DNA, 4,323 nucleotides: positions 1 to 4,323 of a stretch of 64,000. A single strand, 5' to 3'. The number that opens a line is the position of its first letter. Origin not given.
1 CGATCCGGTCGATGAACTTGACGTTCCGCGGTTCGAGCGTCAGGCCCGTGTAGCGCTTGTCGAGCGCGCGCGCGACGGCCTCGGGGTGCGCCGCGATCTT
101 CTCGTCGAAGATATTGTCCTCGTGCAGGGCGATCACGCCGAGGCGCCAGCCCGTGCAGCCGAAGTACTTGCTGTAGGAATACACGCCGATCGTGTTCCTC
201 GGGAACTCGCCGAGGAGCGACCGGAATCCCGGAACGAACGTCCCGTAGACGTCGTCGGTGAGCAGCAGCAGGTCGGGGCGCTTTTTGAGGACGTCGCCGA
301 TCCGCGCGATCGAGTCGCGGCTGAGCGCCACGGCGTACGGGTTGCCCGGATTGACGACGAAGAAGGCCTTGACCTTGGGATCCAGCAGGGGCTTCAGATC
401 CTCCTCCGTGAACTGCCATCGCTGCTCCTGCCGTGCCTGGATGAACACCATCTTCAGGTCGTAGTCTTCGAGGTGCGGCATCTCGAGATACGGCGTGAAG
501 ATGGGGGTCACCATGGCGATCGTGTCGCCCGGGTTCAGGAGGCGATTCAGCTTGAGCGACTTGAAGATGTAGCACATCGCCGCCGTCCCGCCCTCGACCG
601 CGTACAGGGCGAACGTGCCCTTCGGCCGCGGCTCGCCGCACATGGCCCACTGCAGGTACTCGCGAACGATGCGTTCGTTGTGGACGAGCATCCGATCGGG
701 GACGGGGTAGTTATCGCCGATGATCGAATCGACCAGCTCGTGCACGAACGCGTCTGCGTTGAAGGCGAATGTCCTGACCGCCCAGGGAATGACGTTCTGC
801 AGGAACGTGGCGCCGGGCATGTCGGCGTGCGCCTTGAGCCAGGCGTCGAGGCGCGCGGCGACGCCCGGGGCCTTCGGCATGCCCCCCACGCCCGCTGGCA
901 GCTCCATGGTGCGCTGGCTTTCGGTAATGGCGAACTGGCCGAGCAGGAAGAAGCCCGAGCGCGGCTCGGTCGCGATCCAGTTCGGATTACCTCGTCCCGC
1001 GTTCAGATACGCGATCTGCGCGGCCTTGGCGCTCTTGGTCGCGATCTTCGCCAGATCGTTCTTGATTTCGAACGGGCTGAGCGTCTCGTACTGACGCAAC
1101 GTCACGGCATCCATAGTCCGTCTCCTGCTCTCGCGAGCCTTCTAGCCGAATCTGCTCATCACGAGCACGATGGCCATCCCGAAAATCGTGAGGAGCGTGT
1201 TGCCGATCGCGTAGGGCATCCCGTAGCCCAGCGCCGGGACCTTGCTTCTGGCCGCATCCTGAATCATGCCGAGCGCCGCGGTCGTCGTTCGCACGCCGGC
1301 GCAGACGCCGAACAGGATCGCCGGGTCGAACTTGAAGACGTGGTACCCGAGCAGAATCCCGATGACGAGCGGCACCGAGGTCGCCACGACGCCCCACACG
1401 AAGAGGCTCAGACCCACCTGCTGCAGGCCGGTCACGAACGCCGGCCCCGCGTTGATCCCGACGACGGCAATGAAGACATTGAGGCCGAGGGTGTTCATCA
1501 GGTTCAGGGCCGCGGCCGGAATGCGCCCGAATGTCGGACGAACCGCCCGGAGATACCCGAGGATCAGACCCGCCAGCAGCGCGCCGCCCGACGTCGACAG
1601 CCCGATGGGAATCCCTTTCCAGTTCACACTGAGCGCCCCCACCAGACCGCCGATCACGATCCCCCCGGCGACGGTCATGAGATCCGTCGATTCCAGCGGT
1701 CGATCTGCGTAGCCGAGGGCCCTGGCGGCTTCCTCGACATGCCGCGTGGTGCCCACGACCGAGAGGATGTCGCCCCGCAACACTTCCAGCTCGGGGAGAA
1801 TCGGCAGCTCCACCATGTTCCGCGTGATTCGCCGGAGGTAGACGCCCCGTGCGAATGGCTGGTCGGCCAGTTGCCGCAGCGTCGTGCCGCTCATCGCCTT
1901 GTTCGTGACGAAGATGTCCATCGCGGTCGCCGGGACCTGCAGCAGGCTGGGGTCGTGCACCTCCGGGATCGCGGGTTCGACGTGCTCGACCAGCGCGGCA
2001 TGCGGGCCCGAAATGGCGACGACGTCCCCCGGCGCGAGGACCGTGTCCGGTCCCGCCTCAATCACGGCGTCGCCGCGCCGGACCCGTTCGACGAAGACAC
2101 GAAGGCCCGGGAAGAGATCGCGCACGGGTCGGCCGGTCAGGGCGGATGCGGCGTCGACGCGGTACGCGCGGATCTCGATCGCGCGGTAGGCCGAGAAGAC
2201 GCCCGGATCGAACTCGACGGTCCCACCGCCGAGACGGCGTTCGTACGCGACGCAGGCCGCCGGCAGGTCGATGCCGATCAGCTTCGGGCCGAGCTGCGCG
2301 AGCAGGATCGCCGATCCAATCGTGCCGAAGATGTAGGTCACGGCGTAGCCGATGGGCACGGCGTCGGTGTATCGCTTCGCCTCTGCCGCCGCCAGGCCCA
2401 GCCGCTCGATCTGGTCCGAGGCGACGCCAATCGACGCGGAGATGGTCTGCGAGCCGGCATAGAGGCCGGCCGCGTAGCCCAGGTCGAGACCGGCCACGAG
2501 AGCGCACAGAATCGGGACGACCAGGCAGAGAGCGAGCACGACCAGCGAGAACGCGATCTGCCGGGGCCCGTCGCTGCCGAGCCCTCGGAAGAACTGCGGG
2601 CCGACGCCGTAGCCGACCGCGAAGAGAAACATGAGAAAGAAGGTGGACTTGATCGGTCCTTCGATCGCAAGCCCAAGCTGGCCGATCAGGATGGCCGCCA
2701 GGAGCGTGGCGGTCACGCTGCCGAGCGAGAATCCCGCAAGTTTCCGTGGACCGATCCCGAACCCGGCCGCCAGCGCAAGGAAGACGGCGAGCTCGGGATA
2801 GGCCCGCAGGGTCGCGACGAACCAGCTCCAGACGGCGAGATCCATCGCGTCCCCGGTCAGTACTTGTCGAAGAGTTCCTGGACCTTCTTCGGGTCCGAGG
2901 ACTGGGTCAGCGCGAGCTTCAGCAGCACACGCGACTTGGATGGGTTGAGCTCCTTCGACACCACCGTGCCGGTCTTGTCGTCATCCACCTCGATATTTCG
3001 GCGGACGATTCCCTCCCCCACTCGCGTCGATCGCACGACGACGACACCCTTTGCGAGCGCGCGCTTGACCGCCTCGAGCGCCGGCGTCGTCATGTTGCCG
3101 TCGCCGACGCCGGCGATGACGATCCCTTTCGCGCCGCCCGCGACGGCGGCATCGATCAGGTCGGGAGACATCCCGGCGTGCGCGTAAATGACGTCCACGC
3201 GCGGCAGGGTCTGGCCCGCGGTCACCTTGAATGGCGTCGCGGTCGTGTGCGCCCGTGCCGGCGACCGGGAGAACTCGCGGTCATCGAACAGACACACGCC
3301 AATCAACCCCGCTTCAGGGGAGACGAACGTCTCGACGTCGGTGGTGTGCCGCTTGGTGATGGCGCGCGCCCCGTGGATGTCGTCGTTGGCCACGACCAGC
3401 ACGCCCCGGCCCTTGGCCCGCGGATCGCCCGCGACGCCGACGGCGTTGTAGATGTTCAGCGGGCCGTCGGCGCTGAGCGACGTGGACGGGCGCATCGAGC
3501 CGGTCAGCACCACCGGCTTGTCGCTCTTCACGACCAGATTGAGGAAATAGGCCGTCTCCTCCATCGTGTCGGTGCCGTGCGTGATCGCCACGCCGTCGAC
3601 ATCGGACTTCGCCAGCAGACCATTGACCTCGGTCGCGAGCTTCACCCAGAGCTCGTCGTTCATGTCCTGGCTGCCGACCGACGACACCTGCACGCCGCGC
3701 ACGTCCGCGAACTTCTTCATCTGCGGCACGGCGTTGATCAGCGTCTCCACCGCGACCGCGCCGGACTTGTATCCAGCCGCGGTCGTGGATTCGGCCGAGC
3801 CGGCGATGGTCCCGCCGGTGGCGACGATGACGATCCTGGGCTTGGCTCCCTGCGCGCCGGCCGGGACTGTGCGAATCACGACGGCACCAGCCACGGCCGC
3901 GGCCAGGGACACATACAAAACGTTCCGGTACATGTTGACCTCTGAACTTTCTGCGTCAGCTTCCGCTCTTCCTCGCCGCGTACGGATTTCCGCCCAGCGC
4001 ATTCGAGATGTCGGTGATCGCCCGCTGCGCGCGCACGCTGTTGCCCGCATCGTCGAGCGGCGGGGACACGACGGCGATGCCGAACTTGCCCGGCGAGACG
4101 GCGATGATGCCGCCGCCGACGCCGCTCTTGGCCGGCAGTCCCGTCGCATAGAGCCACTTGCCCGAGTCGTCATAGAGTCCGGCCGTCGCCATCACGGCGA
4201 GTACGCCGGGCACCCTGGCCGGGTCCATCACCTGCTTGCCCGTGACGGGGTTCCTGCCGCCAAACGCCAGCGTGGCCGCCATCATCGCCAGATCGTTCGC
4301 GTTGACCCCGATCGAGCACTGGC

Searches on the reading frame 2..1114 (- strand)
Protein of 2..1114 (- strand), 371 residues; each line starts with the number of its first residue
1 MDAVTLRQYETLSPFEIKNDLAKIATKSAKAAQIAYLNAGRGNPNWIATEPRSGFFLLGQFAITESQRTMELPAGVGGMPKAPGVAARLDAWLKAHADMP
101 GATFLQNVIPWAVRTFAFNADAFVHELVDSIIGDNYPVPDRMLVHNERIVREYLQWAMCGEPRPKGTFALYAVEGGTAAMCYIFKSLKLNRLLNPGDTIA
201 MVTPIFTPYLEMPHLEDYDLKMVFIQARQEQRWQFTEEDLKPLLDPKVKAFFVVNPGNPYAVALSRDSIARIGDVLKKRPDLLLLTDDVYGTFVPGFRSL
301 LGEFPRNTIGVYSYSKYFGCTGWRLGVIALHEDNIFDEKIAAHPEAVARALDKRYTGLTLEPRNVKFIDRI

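Call 46: search_protein_families(library=pfam, proteins=[window:2-1114:-], max_evalue=0.001)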
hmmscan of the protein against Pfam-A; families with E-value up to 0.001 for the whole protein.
window:2-1114:- (371 aa): 1 family
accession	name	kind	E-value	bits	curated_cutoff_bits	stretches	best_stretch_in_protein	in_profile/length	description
PF00155.27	Aminotran_1_2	-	4.4e-23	82.5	19.7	1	192-346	85-236/361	Aminotransferase class I and II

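Call 64: search_protein_families(library=ncbifam, proteins=[window:2-1114:-], max_evalue=0.00001)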
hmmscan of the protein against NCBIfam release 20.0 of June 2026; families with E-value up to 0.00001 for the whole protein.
window:2-1114:- (371 aa): 30 families (the best 25 are shown)
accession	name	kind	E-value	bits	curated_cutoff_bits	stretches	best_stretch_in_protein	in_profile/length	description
NF006755.0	PRK09275.1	equivalog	1.3e-160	535.3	321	1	7-371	6-368/530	bifunctional aspartate transaminase/aspartate 4-decarboxylase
TIGR03801.1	asp_4_decarbox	equivalog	2.3e-158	527.8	435.1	1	12-371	1-365/521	aspartate 4-decarboxylase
NF041364.1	GntC_guanitoxin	equivalog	5.7e-23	81.4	415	1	189-335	77-226/356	guanitoxin biosynthesis PLP-dependent (S)-gamma-hydroxy-L-arginine cyclodehydratase GntC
NF004975.0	PRK06348.1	equivalog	2.4e-20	72.9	549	1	187-329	104-247/384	pyridoxal phosphate-dependent aminotransferase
NF005744.0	PRK07568.1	subfamily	2.9e-16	59.3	389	1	174-339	95-258/398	pyridoxal phosphate-dependent aminotransferase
NF041091.1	asp_aminotase_Arch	equivalog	4.2e-16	58.7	550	1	189-336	104-251/376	aspartate aminotransferase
NF004770.0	PRK06108.1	subfamily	3.2e-15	55.8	422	1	187-332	111-260/396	pyridoxal phosphate-dependent aminotransferase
NF005305.0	PRK06836.1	equivalog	5.4e-15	55.5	376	1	175-343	106-273/396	pyridoxal phosphate-dependent aminotransferase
NF006514.0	PRK08960.1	equivalog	8.9e-15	54.4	554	1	187-341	107-260/388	pyridoxal phosphate-dependent aminotransferase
NF005816.0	PRK07682.1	equivalog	1.3e-14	53.6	620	1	188-331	106-250/390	aminotransferase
NF004870.0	PRK06225.1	equivalog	2.8e-14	52.6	351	1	188-332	99-241/380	pyridoxal phosphate-dependent aminotransferase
NF006230.0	PRK08363.1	equivalog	1.9e-13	50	534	1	189-352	110-270/398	alanine aminotransferase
NF005601.0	PRK07337.1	equivalog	2.2e-13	50.1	496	1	191-343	114-265/394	pyridoxal phosphate-dependent aminotransferase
NF005593.0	PRK07324.1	equivalog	3.1e-13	49.5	476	1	187-335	95-240/373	aminotransferase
NF005588.0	PRK07309.1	equivalog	4.4e-13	48.9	576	1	188-347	107-267/391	pyridoxal phosphate-dependent aminotransferase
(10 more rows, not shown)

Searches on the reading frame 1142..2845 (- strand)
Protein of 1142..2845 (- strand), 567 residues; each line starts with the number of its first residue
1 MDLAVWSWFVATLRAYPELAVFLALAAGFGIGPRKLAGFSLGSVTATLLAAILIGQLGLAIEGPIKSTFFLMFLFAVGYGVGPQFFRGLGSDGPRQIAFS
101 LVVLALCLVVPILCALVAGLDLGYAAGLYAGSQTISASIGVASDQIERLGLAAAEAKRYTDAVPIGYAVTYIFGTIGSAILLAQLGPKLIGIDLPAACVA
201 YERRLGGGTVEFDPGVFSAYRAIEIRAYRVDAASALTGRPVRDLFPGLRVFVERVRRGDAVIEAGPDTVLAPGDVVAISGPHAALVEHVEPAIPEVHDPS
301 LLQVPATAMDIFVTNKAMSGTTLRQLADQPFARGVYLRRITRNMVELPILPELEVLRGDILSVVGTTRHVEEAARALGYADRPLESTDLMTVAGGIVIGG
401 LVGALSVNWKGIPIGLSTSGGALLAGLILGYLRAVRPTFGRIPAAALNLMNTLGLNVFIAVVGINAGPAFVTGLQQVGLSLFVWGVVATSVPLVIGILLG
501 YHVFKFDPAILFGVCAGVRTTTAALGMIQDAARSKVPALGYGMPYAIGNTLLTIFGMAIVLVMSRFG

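Call 46: search_protein_families(library=pfam, proteins=[window:1142-2845:-], max_evalue=0.001)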
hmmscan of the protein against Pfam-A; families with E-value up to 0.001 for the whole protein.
window:1142-2845:- (567 aa): 2 families
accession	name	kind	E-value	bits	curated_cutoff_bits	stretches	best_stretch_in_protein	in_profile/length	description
PF06826.17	Asp-Al_Ex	-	2.3e-73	245.9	27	2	393-560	3-166/167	Predicted Permease Membrane Region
PF02080.26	TrkA_C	-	5.7e-17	61.8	27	2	226-284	2-62/71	TrkA-C domain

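Call 64: search_protein_families(library=ncbifam, proteins=[window:1142-2845:-], max_evalue=0.00001)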
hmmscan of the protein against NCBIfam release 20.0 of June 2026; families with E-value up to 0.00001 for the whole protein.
window:1142-2845:- (567 aa): 4 families
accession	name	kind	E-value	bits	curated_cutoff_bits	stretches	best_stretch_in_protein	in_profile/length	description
TIGR03802.1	Asp_Ala_antiprt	equivalog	2.8e-181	604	546.95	1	8-563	2-562/562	aspartate-alanine antiporter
NF003440.0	PRK04972.1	equivalog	2.4e-92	310.5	645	1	14-564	10-558/561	aspartate:alanine antiporter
NF003007.0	PRK03818.1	equivalog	3.1e-49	168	449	1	23-557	13-543/553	putative transporter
TIGR01625.1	YidE_YbjL_dupl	subfamily_domain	2.2e-39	134.7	71.95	2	397-547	2-154/154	AspT/YidE/YbjL antiporter duplication domain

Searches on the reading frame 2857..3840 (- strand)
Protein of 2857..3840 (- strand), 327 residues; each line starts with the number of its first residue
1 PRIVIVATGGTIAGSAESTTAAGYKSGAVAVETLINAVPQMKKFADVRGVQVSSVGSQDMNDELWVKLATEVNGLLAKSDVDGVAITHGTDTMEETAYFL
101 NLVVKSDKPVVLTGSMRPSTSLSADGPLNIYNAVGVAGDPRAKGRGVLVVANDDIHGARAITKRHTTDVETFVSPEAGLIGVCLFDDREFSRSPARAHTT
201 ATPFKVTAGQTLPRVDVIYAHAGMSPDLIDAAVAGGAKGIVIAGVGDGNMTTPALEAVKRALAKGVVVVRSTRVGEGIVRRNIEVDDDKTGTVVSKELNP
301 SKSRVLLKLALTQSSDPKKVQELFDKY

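Call 64: search_protein_families(library=ncbifam, proteins=[window:2857-3840:-], max_evalue=0.00001)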
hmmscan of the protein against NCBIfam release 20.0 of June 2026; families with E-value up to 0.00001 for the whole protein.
window:2857-3840:- (327 aa): 6 families
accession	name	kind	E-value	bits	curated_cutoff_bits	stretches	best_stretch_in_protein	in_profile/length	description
TIGR00520.1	asnASE_II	subfamily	3.7e-131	437.2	314.3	1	1-327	25-352/352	type II asparaginase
NF008304.0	PRK11096.1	equivalog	6.9e-124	412.9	506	1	1-327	24-348/348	L-asparaginase 2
TIGR00519.1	asnASE_I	subfamily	4.3e-52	177.1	260.5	1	2-325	3-328/337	type I asparaginase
NF003217.0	PRK04183.1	equivalog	2.8e-46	158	310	1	1-325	76-404/420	Glu-tRNA(Gln) amidotransferase subunit GatD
TIGR02153.1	gatD_arch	equivalog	1.5e-43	149.1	324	1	2-326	64-393/405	Glu-tRNA(Gln) amidotransferase subunit GatD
NF006998.0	PRK09461.1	equivalog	6.4e-24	84.8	376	1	3-279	6-278/337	asparaginase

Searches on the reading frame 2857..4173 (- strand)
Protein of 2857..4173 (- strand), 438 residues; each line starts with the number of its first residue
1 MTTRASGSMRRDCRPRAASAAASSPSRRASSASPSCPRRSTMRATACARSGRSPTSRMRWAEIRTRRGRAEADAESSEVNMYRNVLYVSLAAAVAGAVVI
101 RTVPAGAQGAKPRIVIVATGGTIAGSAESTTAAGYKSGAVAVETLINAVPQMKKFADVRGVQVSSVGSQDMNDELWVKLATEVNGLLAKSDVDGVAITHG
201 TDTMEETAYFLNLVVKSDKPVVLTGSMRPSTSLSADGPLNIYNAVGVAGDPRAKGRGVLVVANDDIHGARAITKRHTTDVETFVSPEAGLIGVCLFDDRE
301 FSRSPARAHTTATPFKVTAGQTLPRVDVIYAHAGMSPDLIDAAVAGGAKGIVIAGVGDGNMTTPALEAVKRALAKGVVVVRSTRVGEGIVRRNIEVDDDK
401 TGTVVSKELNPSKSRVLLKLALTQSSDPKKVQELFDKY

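Call 46: search_protein_families(library=pfam, proteins=[window:2857-4173:-], max_evalue=0.001)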
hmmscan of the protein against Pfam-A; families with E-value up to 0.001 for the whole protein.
window:2857-4173:- (438 aa): 2 families
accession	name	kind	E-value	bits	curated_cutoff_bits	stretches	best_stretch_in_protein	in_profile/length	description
PF00710.25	Asparaginase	-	5.3e-59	199.4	22.5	1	113-294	1-180/193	Asparaginase, N-terminal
PF17763.6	Asparaginase_C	-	1.2e-35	122.4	34.6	1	325-435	1-114/114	Glutaminase/Asparaginase C-terminal domain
